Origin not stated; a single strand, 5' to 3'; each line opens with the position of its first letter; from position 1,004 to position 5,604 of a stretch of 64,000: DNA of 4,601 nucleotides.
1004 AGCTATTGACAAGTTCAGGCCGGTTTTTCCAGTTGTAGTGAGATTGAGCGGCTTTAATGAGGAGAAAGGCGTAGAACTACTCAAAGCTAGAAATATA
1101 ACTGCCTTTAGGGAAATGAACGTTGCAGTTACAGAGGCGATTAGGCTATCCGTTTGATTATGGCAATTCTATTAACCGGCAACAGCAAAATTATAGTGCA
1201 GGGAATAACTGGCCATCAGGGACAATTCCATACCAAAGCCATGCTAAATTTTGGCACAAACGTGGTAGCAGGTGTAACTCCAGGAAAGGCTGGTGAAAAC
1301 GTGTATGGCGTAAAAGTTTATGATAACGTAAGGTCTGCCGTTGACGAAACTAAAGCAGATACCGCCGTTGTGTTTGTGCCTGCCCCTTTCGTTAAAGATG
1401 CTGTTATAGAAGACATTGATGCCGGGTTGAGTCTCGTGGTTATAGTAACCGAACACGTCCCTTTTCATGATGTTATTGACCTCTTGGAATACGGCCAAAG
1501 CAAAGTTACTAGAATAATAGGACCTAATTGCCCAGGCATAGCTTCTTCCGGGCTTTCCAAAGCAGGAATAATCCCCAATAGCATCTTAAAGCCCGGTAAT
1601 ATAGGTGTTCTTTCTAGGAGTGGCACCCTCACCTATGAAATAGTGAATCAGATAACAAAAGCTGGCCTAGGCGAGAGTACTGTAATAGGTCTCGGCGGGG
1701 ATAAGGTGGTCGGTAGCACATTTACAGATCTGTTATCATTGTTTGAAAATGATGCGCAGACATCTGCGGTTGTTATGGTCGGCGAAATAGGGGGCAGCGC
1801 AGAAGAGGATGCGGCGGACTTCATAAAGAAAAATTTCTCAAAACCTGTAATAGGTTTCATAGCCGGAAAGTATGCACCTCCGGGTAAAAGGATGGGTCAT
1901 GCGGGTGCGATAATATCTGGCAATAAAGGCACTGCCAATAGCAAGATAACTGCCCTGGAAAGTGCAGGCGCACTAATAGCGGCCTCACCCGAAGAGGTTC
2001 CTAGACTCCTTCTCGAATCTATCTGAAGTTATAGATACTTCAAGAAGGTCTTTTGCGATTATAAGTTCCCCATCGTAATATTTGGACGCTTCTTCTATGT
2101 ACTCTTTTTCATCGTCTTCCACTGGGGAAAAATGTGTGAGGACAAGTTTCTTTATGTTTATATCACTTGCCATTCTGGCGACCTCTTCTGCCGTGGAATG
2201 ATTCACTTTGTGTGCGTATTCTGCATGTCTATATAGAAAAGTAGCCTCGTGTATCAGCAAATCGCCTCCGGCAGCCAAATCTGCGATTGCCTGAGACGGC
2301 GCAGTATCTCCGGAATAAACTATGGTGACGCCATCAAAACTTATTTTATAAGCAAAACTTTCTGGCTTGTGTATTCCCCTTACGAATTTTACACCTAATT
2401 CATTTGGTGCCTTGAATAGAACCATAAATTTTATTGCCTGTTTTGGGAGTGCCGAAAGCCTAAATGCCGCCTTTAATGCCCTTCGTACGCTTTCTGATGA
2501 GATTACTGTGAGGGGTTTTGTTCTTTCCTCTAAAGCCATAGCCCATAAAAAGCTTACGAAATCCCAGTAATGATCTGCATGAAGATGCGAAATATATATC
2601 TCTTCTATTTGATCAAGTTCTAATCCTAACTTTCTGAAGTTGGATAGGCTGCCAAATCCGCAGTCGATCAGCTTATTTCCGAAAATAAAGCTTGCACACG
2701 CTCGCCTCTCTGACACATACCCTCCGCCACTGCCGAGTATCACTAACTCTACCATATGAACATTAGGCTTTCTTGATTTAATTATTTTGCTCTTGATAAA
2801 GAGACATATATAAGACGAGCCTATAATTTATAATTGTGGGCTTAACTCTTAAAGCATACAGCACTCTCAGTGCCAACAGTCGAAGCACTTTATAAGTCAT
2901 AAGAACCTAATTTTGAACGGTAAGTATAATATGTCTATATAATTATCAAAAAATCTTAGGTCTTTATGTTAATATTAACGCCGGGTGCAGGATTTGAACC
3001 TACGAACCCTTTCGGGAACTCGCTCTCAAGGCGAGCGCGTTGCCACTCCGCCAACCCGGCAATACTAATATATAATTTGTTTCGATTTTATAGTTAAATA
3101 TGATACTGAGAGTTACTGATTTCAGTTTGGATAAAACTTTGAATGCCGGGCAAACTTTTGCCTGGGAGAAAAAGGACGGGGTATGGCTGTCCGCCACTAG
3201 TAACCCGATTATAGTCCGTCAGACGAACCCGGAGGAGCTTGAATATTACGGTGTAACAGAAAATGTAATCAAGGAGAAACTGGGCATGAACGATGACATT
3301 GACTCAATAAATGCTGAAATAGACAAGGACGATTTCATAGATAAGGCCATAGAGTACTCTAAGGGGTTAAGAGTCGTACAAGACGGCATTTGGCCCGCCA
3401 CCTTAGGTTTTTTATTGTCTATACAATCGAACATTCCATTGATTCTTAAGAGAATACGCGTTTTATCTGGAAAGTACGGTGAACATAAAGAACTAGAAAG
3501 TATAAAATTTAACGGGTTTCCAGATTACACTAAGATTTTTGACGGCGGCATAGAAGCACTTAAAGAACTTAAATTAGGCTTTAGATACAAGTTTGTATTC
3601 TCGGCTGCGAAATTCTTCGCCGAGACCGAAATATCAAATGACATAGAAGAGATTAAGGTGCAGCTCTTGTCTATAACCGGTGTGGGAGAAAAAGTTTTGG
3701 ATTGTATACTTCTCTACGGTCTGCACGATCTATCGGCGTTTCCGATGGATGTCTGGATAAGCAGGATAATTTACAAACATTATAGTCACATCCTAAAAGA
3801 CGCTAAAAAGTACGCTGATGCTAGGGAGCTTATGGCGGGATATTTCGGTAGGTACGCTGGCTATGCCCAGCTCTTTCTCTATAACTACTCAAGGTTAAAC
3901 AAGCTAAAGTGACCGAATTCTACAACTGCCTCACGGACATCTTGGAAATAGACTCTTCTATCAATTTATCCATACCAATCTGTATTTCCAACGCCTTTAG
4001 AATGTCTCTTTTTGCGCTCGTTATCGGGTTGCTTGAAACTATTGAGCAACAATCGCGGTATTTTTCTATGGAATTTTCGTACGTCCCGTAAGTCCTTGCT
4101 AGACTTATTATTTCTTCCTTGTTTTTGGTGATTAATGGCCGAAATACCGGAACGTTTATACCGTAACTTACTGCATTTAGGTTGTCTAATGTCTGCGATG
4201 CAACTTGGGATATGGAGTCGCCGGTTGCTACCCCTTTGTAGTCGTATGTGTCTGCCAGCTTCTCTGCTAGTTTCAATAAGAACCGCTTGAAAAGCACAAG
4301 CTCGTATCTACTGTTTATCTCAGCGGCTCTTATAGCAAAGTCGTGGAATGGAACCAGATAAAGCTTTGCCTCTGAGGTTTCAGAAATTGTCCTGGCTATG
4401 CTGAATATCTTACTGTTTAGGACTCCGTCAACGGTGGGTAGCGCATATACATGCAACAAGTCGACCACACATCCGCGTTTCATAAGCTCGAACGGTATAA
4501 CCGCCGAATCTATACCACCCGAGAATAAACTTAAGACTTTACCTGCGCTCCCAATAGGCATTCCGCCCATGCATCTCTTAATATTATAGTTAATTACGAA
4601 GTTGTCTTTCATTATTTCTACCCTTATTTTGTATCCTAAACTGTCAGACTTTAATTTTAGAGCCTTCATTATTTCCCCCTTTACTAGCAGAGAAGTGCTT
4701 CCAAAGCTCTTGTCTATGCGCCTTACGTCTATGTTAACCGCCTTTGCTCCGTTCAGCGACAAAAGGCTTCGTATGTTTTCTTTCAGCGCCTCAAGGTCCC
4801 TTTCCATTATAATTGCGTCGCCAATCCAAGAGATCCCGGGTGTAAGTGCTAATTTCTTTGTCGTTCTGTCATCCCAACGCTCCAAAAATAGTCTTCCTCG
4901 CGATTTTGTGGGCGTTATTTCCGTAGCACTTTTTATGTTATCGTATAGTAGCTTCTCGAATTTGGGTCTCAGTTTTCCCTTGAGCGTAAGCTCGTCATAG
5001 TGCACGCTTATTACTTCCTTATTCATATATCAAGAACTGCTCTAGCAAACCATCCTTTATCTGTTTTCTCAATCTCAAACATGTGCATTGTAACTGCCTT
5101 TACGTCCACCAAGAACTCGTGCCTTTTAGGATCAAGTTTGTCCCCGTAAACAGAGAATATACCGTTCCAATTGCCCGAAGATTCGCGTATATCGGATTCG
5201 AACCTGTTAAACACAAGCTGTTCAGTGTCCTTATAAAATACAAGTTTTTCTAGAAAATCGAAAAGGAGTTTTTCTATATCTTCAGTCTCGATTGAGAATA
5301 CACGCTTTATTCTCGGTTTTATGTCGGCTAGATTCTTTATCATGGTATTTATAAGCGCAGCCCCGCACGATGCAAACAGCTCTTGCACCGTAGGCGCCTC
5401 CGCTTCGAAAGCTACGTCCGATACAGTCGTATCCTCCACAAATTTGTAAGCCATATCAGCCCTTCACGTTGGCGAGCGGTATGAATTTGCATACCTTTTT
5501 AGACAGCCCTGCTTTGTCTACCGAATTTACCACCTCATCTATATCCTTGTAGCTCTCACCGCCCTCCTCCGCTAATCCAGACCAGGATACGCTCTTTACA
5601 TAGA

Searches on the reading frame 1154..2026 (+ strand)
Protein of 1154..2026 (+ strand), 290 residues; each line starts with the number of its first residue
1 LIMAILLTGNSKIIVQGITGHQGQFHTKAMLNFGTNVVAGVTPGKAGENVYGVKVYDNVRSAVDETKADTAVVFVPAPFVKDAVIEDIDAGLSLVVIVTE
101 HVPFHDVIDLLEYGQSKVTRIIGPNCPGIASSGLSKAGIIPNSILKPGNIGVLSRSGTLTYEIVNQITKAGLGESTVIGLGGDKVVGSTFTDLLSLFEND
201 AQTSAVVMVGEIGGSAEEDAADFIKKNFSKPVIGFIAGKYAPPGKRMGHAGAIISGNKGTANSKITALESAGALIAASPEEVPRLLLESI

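Call 24: search_protein_families(library=pfam, proteins=[window:1154-2026:+], max_evalue=0.01)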
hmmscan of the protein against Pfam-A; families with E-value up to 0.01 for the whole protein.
window:1154-2026:+ (290 aa): 5 families
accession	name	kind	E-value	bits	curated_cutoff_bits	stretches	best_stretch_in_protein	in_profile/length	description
PF02629.25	CoA_binding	-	2.8e-26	92.5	22.3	1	10-101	3-97/97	CoA binding domain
PF00549.24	Ligase_CoA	-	7.7e-24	84.7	24.5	1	153-273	1-127/128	CoA-ligase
PF13607.11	Succ_CoA_lig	-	1.2e-09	38.5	27.4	1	147-281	1-130/138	Succinyl-CoA ligase like flavodoxin domain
PF13380.12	CoA_binding_2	-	1.1e-05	26.3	22.8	1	27-130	20-114/116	CoA binding domain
PF07991.19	KARI_N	-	0.0052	16.8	20.6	1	11-128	5-121/165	Acetohydroxy acid isomeroreductase, NADPH-binding domain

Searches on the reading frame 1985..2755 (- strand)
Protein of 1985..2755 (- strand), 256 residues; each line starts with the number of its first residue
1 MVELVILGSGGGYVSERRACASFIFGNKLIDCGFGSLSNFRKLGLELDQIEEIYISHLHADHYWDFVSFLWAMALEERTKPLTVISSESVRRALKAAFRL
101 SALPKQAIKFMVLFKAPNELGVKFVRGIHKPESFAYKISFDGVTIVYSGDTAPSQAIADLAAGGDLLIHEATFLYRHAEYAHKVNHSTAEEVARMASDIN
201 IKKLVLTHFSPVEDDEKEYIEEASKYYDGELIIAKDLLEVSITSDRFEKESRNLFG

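Call 24: search_protein_families(library=pfam, proteins=[window:1985-2755:-], max_evalue=0.01)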
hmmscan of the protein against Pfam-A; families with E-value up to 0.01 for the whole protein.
window:1985-2755:- (256 aa): 3 families
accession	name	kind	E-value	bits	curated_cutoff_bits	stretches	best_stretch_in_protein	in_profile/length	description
PF12706.13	Lactamase_B_2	-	1e-15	58.3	27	1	29-209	4-200/200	Beta-lactamase superfamily domain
PF00753.33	Lactamase_B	-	1.5e-07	32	22.7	1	29-208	19-196/196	Metallo-beta-lactamase superfamily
PF23023.1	Anti-Pycsar_Apyc1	-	0.00042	20.3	50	1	28-69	32-73/250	Anti-Pycsar protein Apyc1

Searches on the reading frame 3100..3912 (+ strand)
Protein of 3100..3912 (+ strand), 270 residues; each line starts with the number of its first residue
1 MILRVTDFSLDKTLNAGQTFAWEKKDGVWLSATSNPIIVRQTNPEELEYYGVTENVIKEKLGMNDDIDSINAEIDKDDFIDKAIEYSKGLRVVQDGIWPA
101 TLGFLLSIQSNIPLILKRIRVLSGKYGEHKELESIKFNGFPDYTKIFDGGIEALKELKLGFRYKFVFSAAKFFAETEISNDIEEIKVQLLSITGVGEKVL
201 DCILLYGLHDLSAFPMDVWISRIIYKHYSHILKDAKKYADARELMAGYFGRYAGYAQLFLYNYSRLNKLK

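Call 24: search_protein_families(library=pfam, proteins=[window:3100-3912:+], max_evalue=0.01)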
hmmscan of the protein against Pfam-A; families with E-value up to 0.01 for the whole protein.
window:3100-3912:+ (270 aa): 1 family
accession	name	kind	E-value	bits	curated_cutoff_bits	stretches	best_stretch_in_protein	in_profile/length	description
PF07934.18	OGG_N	-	1.3e-06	29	23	1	4-98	5-112/115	8-oxoguanine DNA glycosylase, N-terminal domain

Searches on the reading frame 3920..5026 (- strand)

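Call 24: search_protein_families(library=pfam, proteins=[window:3920-5026:-], max_evalue=0.01)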
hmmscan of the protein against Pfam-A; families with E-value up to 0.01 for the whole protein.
window:3920-5026:- (368 aa): 3 families
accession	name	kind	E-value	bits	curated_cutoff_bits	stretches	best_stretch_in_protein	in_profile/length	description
PF02568.20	ThiI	-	2.6e-51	174.5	20.5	1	159-347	1-192/197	Thiamine biosynthesis protein (ThiI)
PF22025.1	ThiI_fer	-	1.7e-10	41.6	25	1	5-67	1-70/72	ThiI ferredoxin-like domain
PF06508.19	QueC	-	0.00038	20.4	22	0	163-193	1-31/210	Queuosine biosynthesis protein QueC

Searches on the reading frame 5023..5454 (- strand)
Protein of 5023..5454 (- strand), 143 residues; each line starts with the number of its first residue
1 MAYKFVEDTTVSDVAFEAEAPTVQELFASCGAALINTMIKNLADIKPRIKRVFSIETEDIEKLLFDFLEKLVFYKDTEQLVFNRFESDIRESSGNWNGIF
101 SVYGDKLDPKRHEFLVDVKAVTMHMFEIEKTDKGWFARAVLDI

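Call 24: search_protein_families(library=pfam, proteins=[window:5023-5454:-], max_evalue=0.01)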
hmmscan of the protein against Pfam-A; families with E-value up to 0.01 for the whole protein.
window:5023-5454:- (143 aa): 1 family
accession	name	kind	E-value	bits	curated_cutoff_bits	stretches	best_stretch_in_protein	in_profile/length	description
PF01951.21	Archease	-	3.9e-36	124.8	25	1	3-143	1-136/136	Archease protein family (MTH1598/TM1083)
